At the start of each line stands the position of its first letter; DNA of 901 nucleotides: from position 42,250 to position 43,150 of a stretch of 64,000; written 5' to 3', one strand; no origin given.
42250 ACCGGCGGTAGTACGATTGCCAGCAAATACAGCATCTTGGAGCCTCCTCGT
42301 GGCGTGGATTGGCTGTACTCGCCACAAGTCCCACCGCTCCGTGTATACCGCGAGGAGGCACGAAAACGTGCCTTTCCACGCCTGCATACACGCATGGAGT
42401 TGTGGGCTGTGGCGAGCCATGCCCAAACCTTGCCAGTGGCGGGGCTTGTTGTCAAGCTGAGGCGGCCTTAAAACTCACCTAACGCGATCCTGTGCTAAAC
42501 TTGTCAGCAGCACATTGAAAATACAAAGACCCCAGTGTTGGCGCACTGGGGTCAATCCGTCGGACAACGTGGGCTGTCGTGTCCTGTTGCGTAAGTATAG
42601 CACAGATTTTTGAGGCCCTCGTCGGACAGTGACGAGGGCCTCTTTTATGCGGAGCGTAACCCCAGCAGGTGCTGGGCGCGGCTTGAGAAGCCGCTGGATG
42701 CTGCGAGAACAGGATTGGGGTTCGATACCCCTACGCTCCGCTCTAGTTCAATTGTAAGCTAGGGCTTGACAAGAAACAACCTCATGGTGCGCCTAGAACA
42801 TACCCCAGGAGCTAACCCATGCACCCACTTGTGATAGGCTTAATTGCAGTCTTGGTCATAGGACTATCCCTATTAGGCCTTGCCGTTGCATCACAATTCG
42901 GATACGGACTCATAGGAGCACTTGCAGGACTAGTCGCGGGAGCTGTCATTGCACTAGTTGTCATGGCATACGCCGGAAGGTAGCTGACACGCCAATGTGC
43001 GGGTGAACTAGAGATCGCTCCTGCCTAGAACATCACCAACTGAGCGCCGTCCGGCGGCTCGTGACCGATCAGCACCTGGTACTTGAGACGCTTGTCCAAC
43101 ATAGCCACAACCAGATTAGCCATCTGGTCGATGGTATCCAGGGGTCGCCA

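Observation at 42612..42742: Non-canonical tRNA-like gene with a Sec/allo-tRNA-type fold and a Leu (GAG) anticodon, next to an IS element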

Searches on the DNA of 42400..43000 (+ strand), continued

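Call 85: search_with_rna_model(model_id=R1, sources=[window, L104, L062, L063, L120, L058, L087, L055, L053, L089, L066, L168], max_evalue=1e-7, make_alignment=true, show_alignments=0)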
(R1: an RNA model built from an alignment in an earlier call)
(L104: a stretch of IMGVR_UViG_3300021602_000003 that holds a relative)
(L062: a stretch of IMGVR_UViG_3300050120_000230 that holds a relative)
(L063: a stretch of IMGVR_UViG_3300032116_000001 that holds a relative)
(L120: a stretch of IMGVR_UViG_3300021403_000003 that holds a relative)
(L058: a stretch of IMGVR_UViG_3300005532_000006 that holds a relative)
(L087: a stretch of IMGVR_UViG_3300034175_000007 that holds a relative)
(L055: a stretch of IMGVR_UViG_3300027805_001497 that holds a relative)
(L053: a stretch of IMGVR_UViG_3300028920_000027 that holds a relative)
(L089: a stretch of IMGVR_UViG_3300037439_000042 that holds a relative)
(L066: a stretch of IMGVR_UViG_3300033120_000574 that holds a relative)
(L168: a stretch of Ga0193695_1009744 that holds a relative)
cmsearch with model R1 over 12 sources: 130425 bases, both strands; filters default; matches with E-value up to 1e-7: 26.
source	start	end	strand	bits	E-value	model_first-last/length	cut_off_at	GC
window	42651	42740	+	111.5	4.3e-31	1-90/90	no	0.64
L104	553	638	+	96.6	1.4e-26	1-90/90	no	0.51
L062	1065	1149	-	59.1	3.3e-15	1-90/90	no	0.56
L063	722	807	+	54.3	9.2e-14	1-90/90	no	0.51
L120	8938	9026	+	52.4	3.6e-13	1-90/90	no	0.51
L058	1793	1876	-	50.6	1.3e-12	1-90/90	no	0.69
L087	8333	8419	-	49.9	2.1e-12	1-90/90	no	0.53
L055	5583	5667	+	45.9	3.3e-11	1-90/90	no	0.53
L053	3445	3529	-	45.3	5.1e-11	1-90/90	no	0.6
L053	1166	1249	-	45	6e-11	1-90/90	no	0.64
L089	3973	4055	+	43.9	1.3e-10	1-90/90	no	0.63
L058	1610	1694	-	43.3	2.1e-10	1-90/90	no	0.66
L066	3443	3528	-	41.7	6e-10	1-90/90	no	0.55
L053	4011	4093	-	41.5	7.4e-10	1-90/90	no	0.64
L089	4256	4335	+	41.3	8.1e-10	1-90/90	no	0.62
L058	1703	1787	-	41.2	8.8e-10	1-90/90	no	0.66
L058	1452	1536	-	41.2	8.9e-10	1-90/90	no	0.58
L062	884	966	-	40.6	1.3e-09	1-90/90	no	0.55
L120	8628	8714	+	40.4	1.6e-09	1-90/90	no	0.56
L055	5491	5573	+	40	2e-09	1-90/90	no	0.47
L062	971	1053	-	39.8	2.4e-09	1-90/90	no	0.61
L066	3239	3324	-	39.7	2.5e-09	1-90/90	no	0.43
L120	9036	9121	+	38.1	7.8e-09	1-90/90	no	0.49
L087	8888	8978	-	38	8.4e-09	1-90/90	no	0.6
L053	1078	1158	-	36.7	2.1e-08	1-90/90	no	0.62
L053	666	750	-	35.5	4.8e-08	1-90/90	no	0.67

Alignment A5: 26 matches aligned to the model, 100 columns, each read 5' to 3' on its own strand. Consensus structure (alignment columns), stored with it:
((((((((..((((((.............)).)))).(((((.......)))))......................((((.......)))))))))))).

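Call 94: search_with_rna_model(model_id=R1, sources=[L104, L062, L063, L120, L058, L087, L055, L053, L089, L066], max_evalue=1e-7, make_alignment=true, show_alignments=0)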
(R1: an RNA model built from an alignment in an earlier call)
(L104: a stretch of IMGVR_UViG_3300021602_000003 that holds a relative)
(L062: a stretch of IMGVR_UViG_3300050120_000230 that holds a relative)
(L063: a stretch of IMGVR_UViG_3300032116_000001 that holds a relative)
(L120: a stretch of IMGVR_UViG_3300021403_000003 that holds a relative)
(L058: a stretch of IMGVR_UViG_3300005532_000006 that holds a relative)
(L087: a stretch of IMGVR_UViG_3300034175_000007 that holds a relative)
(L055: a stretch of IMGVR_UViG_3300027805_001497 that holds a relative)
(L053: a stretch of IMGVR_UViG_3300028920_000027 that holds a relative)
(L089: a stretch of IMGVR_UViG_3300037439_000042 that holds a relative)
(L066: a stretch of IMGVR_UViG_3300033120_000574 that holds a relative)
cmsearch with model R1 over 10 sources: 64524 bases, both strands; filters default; matches with E-value up to 1e-7: 25.
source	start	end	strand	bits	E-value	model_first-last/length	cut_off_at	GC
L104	553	638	+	96.6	6.9e-27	1-90/90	no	0.51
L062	1065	1149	-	59.1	1.6e-15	1-90/90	no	0.56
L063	722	807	+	54.3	4.6e-14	1-90/90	no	0.51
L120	8938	9026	+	52.4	1.8e-13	1-90/90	no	0.51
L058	1793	1876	-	50.6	6.2e-13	1-90/90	no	0.69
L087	8333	8419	-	49.9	1e-12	1-90/90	no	0.53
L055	5583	5667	+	45.9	1.6e-11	1-90/90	no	0.53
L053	3445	3529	-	45.3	2.5e-11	1-90/90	no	0.6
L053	1166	1249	-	45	3e-11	1-90/90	no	0.64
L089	3973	4055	+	43.9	6.6e-11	1-90/90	no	0.63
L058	1610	1694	-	43.3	1e-10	1-90/90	no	0.66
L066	3443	3528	-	41.7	3e-10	1-90/90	no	0.55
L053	4011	4093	-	41.5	3.6e-10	1-90/90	no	0.64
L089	4256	4335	+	41.3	4e-10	1-90/90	no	0.62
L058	1703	1787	-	41.2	4.3e-10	1-90/90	no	0.66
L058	1452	1536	-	41.2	4.4e-10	1-90/90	no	0.58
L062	884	966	-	40.6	6.5e-10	1-90/90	no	0.55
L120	8628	8714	+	40.4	7.9e-10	1-90/90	no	0.56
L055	5491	5573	+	40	1e-09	1-90/90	no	0.47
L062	971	1053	-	39.8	1.2e-09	1-90/90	no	0.61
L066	3239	3324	-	39.7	1.2e-09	1-90/90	no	0.43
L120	9036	9121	+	38.1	3.9e-09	1-90/90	no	0.49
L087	8888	8978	-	38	4.1e-09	1-90/90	no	0.6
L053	1078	1158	-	36.7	1e-08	1-90/90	no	0.62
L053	666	750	-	35.5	2.4e-08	1-90/90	no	0.67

Alignment A6: 25 matches aligned to the model, 100 columns, each read 5' to 3' on its own strand. Consensus structure (alignment columns), stored with it:
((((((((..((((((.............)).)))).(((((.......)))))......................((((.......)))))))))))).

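Call 95: build_rna_model(alignment_id=A6)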
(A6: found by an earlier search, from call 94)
Model R2 built from alignment A6 (25 sequences, 100 columns); structure: stored with the alignment.
model positions 88; base pairs 23; branch points 2; effective number of sequences 5.77; information 0.647 bits per position. Calibrated on 0.2 Mb of random sequence (short: E-values are rough).
structure used (alignment columns):
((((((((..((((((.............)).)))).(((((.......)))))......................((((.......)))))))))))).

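Call 96: search_with_rna_model(model_id=R2, sources=[window, L168, L038, L039, L040, L041, L042, L043, L044, L045, L224, L225], max_evalue=1, show_alignments=2)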
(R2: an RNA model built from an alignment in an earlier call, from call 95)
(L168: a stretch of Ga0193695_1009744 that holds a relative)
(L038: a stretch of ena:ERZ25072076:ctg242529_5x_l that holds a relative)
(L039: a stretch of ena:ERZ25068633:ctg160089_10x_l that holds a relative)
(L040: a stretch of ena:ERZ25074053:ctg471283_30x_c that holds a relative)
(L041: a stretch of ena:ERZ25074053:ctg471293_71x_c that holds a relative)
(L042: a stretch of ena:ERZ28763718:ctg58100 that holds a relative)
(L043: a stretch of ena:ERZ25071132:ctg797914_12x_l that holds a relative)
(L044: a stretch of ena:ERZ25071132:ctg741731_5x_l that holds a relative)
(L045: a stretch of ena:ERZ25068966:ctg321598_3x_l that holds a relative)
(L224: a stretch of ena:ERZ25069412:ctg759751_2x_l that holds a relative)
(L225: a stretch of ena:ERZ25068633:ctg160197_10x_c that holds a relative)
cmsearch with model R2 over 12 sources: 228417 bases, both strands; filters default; matches with E-value up to 1: 4.
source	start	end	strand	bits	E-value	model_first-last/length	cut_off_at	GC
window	42651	42740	+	79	8.9e-19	1-88/88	no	0.64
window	20474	20558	-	46.9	5.1e-10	1-88/88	no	0.61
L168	1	80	+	36.9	2.6e-07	12-88/88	5'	0.68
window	20640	20713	-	26.2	0.00021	1-88/88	no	0.62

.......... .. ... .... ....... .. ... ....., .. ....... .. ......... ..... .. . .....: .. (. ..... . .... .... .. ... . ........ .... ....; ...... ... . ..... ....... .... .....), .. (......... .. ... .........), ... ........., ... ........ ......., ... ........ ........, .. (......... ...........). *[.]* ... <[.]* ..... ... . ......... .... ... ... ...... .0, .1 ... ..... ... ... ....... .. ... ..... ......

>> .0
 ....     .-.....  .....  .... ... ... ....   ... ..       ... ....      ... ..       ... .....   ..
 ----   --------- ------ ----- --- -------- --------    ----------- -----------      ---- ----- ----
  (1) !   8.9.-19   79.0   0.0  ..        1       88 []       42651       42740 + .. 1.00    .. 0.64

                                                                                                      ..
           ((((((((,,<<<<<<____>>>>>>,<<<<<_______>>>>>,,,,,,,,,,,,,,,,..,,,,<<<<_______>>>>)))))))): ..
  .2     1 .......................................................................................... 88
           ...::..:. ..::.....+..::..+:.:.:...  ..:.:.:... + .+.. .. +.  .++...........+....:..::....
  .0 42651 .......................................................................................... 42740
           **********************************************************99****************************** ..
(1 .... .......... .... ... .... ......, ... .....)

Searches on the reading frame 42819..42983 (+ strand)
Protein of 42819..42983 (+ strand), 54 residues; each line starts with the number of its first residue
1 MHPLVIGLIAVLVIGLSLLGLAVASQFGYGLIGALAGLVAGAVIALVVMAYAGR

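Call 8: search_protein_families(library=pfam, proteins=[window:42819-42983:+], max_evalue=0.01)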
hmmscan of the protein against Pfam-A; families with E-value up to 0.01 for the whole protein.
window:42819-42983:+ (54 aa): 0 families

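Call 51: search_protein_families(library=ncbifam, proteins=[window:42819-42983:+], max_evalue=0.1)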
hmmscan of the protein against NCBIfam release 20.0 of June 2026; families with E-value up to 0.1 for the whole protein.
window:42819-42983:+ (54 aa): 0 families

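Call 52: search_protein_families(library=phrogs, proteins=[window:42819-42983:+], max_evalue=0.1)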
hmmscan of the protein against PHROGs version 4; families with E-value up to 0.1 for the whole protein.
window:42819-42983:+ (54 aa): 1 family
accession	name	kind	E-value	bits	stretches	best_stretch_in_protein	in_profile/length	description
phrog_14228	-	unknown function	0.032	15.3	1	4-45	23-64/120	-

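Call 91: search_protein_representatives(protein=window:42819-42983:+)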
Query: 54 residues. Proteins with E-value up to 0.001 (for the whole library): 1; up to 1e-10: 1; up to 1e-30: 0. The best 1 are listed.
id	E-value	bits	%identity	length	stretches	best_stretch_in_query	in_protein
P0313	1.1e-20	87.9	100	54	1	1-54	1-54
